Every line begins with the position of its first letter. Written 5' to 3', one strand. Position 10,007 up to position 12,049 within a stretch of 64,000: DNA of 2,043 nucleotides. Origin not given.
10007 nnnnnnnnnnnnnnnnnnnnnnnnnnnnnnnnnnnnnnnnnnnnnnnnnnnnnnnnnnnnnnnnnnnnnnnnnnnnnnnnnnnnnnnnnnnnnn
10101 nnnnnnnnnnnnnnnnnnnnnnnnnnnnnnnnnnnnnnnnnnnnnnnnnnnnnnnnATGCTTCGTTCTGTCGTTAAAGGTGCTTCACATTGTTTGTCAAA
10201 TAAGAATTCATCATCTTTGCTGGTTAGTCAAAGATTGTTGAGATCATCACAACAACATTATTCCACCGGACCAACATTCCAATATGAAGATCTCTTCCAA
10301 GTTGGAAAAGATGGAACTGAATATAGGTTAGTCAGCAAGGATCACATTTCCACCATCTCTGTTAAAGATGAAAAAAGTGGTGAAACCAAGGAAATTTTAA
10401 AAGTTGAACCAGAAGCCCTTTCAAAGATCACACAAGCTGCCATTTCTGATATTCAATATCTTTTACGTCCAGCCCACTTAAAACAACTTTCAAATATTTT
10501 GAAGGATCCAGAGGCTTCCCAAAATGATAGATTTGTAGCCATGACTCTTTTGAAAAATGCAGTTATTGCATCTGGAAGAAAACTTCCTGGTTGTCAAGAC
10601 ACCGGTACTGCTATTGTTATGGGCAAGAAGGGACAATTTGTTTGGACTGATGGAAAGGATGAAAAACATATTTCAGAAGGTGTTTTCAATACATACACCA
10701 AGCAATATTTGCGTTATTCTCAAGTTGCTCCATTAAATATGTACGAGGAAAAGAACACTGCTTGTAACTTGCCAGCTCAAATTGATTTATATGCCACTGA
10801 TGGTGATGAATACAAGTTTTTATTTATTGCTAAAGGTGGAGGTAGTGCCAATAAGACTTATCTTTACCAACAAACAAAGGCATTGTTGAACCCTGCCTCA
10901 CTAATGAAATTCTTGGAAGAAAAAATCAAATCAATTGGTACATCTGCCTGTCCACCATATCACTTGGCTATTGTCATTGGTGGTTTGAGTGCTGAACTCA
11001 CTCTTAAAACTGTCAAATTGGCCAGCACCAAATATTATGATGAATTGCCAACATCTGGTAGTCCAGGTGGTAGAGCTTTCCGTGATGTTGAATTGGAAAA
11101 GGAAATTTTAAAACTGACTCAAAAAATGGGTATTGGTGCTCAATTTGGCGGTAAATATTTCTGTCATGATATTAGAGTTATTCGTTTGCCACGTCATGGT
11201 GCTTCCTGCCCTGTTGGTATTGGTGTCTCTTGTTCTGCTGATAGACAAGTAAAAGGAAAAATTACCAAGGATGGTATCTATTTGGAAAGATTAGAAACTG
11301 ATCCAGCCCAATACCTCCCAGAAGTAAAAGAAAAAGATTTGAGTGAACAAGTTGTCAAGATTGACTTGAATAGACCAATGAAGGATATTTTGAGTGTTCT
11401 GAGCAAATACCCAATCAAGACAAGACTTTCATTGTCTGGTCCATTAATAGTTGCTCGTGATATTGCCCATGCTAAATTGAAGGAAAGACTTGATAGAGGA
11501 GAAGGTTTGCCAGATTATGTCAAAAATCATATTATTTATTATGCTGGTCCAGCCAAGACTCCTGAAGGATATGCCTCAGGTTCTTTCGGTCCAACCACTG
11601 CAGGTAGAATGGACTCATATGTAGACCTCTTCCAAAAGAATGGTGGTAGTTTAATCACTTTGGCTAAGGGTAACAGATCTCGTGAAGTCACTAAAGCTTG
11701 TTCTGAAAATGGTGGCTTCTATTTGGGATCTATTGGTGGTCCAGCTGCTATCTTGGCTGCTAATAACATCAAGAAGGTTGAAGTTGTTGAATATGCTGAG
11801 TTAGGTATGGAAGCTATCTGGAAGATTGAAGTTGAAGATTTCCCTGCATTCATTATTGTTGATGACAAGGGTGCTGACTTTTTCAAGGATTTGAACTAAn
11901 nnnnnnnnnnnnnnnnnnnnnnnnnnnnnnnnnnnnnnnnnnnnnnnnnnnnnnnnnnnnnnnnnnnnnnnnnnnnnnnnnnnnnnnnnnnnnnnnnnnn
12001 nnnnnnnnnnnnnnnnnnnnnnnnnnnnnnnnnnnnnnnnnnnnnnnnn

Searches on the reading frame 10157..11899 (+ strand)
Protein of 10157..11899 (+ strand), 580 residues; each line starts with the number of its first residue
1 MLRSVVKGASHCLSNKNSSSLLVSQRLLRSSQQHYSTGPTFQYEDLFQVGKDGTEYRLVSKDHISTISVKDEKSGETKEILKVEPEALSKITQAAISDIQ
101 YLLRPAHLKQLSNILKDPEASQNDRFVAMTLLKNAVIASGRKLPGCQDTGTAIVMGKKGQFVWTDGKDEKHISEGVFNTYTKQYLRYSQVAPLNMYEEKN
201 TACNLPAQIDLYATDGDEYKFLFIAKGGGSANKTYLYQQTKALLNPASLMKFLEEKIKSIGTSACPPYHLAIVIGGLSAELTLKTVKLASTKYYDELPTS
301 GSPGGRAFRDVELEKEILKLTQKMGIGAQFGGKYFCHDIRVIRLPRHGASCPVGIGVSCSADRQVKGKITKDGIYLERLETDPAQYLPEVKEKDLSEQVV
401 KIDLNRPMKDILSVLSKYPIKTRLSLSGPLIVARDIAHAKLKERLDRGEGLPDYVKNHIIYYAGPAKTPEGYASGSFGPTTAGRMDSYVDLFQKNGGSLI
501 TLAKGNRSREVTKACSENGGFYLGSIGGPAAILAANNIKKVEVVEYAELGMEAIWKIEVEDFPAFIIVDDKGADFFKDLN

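Call 14: find_encoding_contigs(protein=window:10157-11899:+, flank=2000, max_places=3)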
Protein window:10157-11899:+ (580 aa): 1 contig read that carries it; 1 place shown.
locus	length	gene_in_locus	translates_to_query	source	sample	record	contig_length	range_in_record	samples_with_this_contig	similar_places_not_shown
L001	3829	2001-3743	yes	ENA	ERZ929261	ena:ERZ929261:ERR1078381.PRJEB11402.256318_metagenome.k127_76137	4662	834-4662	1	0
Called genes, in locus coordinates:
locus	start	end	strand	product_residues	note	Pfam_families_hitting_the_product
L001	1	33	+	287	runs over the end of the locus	?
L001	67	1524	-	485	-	PF00097:zf-C3HC4 (faint), PF13639:zf-RING_2 (weak), PF13920:zf-C3HC4_3 (weak), PF13923:zf-C3HC4_2 (weak), PF00533:BRCT, PF16589:BRCT_2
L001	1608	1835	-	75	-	-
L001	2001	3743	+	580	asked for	PF05681:Fumerase, PF05683:Fumerase_C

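Call 16: list_cluster_members(proteins=[window:10157-11899:+, window:29668-30627:+, window:30698-34798:+, window:21294-24476:-, window:8217-9674:-, window:3799-6336:-, window:27735-28874:-, window:43418-44704:-, window:57114-57668:-, window:20451-21275:+])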
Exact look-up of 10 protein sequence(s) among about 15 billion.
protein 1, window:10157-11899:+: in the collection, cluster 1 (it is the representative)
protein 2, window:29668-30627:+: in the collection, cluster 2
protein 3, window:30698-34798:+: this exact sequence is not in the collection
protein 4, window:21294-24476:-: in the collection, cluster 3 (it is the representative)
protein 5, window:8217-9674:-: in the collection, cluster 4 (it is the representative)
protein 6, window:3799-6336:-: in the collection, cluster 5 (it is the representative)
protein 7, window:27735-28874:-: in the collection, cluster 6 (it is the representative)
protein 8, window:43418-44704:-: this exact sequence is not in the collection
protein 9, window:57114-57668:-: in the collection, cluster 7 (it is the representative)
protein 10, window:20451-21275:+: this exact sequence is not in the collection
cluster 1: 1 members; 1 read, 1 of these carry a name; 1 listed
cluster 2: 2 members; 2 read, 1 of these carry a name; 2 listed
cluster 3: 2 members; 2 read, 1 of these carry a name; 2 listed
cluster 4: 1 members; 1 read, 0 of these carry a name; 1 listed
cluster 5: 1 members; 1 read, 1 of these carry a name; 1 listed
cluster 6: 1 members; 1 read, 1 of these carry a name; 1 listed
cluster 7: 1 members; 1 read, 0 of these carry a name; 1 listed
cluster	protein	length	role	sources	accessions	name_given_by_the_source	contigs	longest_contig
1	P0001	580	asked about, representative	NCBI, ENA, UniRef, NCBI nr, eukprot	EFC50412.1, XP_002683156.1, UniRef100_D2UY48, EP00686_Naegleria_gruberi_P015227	fumarate hydratase class I [Naegleria gruberi] | fumarate hydratase n=1 Tax=Naegleria gruberi TaxID=5762 RepID=D2UY48_NAEGR | XP_002683156.1 fumarate hydratase class I [Naegleria gruberi strain NEG-M]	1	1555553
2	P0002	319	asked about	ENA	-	-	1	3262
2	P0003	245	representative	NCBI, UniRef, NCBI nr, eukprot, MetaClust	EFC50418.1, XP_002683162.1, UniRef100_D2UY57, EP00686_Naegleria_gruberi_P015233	predicted protein [Naegleria gruberi] | Predicted protein n=1 Tax=Naegleria gruberi TaxID=5762 RepID=D2UY57_NAEGR | uncharacterized protein NAEGRDRAFT_29241 [Naegleria gruberi]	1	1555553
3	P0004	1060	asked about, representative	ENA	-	-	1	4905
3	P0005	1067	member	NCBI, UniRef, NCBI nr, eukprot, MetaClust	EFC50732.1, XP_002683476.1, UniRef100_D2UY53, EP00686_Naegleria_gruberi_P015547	predicted protein [Naegleria gruberi] | Predicted protein n=1 Tax=Naegleria gruberi TaxID=5762 RepID=D2UY53_NAEGR | uncharacterized protein NAEGRDRAFT_61349 [Naegleria gruberi]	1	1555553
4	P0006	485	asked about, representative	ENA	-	-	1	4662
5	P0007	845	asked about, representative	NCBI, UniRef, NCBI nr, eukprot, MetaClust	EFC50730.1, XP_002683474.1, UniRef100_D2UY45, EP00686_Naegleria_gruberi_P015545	predicted protein [Naegleria gruberi] | Predicted protein n=1 Tax=Naegleria gruberi TaxID=5762 RepID=D2UY45_NAEGR | uncharacterized protein NAEGRDRAFT_61341 [Naegleria gruberi]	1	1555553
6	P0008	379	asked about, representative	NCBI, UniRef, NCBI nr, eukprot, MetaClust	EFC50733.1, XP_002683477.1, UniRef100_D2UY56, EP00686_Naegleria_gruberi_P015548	predicted protein [Naegleria gruberi] | Predicted protein n=1 Tax=Naegleria gruberi TaxID=5762 RepID=D2UY56_NAEGR | uncharacterized protein NAEGRDRAFT_45095 [Naegleria gruberi]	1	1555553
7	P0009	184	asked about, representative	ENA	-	-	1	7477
